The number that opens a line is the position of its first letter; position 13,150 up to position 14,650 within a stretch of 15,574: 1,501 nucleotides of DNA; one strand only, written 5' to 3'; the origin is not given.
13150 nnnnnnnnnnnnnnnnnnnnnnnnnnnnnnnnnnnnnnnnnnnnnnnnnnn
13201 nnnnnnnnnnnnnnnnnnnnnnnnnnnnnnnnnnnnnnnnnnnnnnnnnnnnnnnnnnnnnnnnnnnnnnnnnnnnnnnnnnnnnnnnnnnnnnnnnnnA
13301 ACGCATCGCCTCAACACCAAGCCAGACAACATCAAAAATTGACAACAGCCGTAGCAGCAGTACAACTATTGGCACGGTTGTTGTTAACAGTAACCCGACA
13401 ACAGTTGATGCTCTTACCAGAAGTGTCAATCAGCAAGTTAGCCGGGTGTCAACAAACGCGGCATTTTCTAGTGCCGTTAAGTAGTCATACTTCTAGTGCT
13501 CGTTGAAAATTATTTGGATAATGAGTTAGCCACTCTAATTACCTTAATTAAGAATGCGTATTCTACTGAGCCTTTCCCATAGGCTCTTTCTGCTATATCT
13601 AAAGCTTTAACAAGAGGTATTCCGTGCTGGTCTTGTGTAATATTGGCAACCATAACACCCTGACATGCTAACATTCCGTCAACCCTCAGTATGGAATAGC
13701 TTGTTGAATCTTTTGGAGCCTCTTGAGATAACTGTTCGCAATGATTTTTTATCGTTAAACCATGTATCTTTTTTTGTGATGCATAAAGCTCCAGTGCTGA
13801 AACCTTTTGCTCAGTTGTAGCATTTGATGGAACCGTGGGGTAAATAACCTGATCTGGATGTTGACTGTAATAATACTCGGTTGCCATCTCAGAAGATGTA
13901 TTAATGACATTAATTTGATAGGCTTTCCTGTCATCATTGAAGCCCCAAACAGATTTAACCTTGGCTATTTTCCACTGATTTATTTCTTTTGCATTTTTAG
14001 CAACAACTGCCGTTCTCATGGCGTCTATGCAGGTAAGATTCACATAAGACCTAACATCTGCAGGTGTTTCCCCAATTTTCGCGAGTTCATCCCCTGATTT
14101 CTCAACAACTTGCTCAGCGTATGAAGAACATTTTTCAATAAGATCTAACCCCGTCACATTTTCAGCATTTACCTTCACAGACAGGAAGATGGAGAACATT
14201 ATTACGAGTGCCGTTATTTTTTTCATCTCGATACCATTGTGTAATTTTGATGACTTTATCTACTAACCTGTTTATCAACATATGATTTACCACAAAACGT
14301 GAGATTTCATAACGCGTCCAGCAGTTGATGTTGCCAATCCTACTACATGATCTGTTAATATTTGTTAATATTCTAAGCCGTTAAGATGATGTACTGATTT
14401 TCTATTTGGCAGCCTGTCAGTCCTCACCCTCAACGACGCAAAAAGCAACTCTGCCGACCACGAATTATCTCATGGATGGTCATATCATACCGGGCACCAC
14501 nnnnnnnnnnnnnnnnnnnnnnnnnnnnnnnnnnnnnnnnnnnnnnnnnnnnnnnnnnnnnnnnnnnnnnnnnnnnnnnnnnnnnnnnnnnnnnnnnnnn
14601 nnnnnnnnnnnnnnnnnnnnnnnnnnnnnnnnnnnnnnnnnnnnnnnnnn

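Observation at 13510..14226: Secreted four-Cys protein encoded convergently to the transglycosylase gene: possible periplasmic partner, inhibitor or immunity factor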

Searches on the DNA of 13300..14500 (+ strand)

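Call 8: search_dna_similar(query=window:13300-14500:+, collection=ecoli_genomes, mode=near)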
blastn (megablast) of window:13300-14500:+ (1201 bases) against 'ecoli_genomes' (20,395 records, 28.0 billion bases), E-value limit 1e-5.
Records with a match: 16; places in all: 21; records where one place covers at least 80% of the query: 0.
Genomes with a match: 16 of 5426; with a place that covers at least 80% of the query: 0. Places per genome that has any: lowest 1, median 1, highest 2. On chromosomes: 20 places; on plasmids: 1.
Best place of each record, by identity: >=99% 1; 95-99% 15.
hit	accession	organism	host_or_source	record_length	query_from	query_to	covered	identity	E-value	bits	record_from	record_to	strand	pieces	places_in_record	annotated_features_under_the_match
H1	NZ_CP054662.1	Escherichia coli strain IGC_RcoliRes_1.1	Mus musculus (G2 mouse)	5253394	1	178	15%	98.3%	2e-81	313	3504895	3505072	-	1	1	transglycosylase SLT domain-containing protein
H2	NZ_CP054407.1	Escherichia coli strain KCJ3K291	Homo sapiens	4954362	1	174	14%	99.4%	1e-82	316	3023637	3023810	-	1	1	transglycosylase SLT domain-containing protein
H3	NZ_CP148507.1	Escherichia coli strain Z1323CEC0001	Chicken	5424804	1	174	14%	98.9%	6e-81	311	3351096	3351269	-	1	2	transglycosylase SLT domain-containing protein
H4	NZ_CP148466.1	Escherichia coli strain Z1323CEC0006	Chicken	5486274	1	174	14%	98.9%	6e-81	311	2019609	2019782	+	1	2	transglycosylase SLT domain-containing protein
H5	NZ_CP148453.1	Escherichia coli strain Z1323CEC0009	Chicken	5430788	1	174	14%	98.9%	6e-81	311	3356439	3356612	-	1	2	transglycosylase SLT domain-containing protein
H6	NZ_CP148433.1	Escherichia coli strain Z1323CEC0013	Chicken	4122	1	174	14%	98.9%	6e-81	311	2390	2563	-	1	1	transglycosylase SLT domain-containing protein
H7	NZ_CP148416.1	Escherichia coli strain Z1323CEC0016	Chicken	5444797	1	174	14%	98.9%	6e-81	311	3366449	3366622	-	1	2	transglycosylase SLT domain-containing protein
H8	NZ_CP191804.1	Escherichia coli strain EcE.CRE.COL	Homo sapiens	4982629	1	174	14%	98.9%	6e-81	311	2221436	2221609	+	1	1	transglycosylase SLT domain-containing protein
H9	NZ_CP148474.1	Escherichia coli strain Z1323CEC0005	Chicken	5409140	1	174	14%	98.9%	6e-81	311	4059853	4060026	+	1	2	transglycosylase SLT domain-containing protein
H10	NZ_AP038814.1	Escherichia coli strain TB354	Gallus gallus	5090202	1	174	14%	98.9%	6e-81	311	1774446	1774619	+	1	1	transglycosylase SLT domain-containing protein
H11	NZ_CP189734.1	Escherichia coli strain EC16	hand (human)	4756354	1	174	14%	98.3%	3e-79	305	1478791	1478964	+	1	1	transglycosylase SLT domain-containing protein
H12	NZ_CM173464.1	Escherichia coli strain E423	cloacal swab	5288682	1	174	14%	98.3%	3e-79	305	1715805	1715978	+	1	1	transglycosylase SLT domain-containing protein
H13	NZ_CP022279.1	Escherichia coli strain STEC299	Marmota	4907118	1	175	15%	97.7%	4e-78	302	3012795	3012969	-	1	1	transglycosylase SLT domain-containing protein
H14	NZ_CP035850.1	Escherichia coli strain TW10590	Homo sapiens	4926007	1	175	15%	97.7%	4e-78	302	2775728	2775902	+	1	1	transglycosylase SLT domain-containing protein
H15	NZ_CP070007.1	Escherichia coli strain FDAARGOS_1288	Homo sapiens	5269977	1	175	15%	97.1%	2e-76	296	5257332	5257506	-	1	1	transglycosylase SLT domain-containing protein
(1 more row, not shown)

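Call 10: get_annotated_region(hit=H2, flank=6000)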
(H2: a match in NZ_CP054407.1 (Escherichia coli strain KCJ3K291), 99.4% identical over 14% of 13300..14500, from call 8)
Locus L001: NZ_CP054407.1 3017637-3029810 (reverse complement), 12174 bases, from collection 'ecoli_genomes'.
description: Escherichia coli strain KCJ3K291 chromosome, complete genome
organism: Escherichia coli strain KCJ3K291 (NCBI taxid 562)
replicon: chromosome; assembly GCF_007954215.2
host: Homo sapiens; source: missing; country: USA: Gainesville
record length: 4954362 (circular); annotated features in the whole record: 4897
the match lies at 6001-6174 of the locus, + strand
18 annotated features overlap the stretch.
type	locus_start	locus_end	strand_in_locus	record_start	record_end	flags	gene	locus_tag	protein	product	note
CDS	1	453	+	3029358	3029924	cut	-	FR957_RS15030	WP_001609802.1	hypothetical protein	-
CDS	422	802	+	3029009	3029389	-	-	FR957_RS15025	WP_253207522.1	hypothetical protein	-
CDS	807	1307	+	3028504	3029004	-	-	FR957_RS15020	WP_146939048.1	HNH endonuclease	-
CDS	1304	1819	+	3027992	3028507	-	-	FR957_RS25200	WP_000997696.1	phage neck terminator protein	-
CDS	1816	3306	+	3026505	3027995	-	-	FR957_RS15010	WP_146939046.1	DUF3383 domain-containing protein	-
CDS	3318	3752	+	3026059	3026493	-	-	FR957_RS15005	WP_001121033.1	phage tail fiber protein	-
CDS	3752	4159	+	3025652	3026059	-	-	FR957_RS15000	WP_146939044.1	hypothetical protein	-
CDS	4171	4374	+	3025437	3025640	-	-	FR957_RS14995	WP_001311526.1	hypothetical protein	-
CDS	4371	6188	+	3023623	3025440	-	-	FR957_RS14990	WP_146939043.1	transglycosylase SLT domain-containing protein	-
CDS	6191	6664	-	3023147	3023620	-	-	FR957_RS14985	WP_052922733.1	hypothetical protein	-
CDS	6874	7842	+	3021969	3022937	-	-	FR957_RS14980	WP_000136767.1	P63C domain-containing protein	-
CDS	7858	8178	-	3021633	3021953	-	-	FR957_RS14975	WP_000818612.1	Arc family DNA-binding protein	-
CDS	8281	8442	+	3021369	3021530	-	-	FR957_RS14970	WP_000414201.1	hypothetical protein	-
CDS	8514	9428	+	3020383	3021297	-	-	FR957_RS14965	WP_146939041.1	P22AR C-terminal domain-containing protein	-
CDS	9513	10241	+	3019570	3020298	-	-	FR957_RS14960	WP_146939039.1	hypothetical protein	-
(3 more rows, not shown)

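Call 91: search_dna_similar(query=window:13510-14226:+, collection=ecoli_genomes, mode=distant, max_evalue=0.001, max_rows=10)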
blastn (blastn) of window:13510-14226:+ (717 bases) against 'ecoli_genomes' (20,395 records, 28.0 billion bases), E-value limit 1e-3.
No match.

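Call 103: get_annotated_region(hit=H1, flank=2500)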
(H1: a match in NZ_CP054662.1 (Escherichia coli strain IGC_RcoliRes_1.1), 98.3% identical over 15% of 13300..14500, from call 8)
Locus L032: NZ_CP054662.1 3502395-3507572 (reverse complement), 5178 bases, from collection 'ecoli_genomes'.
description: Escherichia coli strain IGC_RcoliRes_1.1 chromosome, complete genome
organism: Escherichia coli strain IGC_RcoliRes_1.1 (NCBI taxid 562)
replicon: chromosome; assembly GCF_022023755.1
host: Mus musculus (G2 mouse); source: not applicable; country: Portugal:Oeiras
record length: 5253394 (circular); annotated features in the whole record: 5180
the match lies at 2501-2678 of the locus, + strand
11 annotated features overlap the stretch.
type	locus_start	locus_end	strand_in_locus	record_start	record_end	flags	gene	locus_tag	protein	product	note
CDS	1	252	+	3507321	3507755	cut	-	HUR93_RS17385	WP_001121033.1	phage tail fiber protein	-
CDS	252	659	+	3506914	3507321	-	-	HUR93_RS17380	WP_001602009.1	hypothetical protein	-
CDS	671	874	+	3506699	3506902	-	-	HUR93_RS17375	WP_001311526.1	hypothetical protein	-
CDS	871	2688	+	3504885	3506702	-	-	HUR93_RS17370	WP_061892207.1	transglycosylase SLT domain-containing protein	-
CDS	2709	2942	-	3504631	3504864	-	-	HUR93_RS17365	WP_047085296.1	hypothetical protein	-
CDS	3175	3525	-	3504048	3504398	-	-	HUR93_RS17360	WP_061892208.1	hypothetical protein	-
CDS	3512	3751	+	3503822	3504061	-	-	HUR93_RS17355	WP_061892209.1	hypothetical protein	-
CDS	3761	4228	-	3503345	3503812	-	-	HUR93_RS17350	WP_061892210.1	hypothetical protein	-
CDS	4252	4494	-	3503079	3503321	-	-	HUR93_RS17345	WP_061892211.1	Arc family DNA-binding protein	-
CDS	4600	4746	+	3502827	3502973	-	-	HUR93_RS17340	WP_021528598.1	Arc family DNA-binding protein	-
CDS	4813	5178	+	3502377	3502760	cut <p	-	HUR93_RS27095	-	phage antirepressor N-terminal domain-containing protein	incomplete; partial in the middle of a contig; missing C-terminus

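Call 104: get_annotated_region(hit=H13, flank=2500)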
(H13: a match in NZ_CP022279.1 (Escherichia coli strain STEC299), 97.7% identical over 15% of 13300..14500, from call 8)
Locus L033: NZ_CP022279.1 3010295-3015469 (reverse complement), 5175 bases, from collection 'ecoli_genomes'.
description: Escherichia coli strain STEC299 chromosome, complete genome
organism: Escherichia coli strain STEC299 (NCBI taxid 562)
replicon: chromosome; assembly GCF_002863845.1
host: Marmota; source: -; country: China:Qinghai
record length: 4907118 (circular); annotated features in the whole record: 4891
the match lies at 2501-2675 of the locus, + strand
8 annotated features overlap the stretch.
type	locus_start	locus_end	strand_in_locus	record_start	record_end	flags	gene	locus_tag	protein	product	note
CDS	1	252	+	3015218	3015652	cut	-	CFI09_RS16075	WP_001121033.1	phage tail fiber protein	-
CDS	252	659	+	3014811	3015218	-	-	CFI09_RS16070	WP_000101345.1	hypothetical protein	-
CDS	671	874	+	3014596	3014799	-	-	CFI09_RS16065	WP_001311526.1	hypothetical protein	-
CDS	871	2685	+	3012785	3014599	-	-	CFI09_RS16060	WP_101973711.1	transglycosylase SLT domain-containing protein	-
CDS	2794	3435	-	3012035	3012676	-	-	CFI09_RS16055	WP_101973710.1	helix-turn-helix domain-containing protein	-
CDS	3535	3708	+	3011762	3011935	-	-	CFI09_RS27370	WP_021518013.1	hypothetical protein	-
CDS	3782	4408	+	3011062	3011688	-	-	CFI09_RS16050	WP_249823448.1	P22AR C-terminal domain-containing protein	-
CDS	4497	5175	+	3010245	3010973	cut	-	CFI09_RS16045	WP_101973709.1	hypothetical protein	-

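Call 105: get_annotated_region(hit=H3, flank=2500)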
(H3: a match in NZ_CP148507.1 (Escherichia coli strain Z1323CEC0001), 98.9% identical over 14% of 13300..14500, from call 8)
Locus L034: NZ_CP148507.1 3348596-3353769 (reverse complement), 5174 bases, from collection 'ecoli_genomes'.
description: Escherichia coli strain Z1323CEC0001 chromosome, complete genome
organism: Escherichia coli strain Z1323CEC0001 (NCBI taxid 562)
replicon: chromosome; assembly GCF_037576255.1
host: Chicken; source: -; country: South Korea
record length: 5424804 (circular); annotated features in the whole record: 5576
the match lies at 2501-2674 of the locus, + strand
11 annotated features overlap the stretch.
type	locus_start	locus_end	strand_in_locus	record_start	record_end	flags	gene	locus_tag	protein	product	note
CDS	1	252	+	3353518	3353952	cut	-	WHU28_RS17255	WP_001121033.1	phage tail fiber protein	-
CDS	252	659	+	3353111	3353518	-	-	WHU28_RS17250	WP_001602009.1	hypothetical protein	-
CDS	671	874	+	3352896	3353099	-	-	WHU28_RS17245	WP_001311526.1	hypothetical protein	-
CDS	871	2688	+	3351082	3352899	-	-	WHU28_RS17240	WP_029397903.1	transglycosylase SLT domain-containing protein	-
CDS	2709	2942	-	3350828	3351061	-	-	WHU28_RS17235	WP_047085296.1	hypothetical protein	-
CDS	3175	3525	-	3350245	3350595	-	-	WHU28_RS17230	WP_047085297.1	hypothetical protein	-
CDS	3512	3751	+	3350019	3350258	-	-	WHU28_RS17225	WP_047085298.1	hypothetical protein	-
CDS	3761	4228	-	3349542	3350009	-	-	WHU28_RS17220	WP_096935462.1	hypothetical protein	-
CDS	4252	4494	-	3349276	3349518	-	-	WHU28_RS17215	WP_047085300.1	Arc family DNA-binding protein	-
CDS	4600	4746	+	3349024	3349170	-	-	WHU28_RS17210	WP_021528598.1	Arc family DNA-binding protein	-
CDS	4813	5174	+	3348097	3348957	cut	-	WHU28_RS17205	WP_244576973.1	phage antirepressor N-terminal domain-containing protein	-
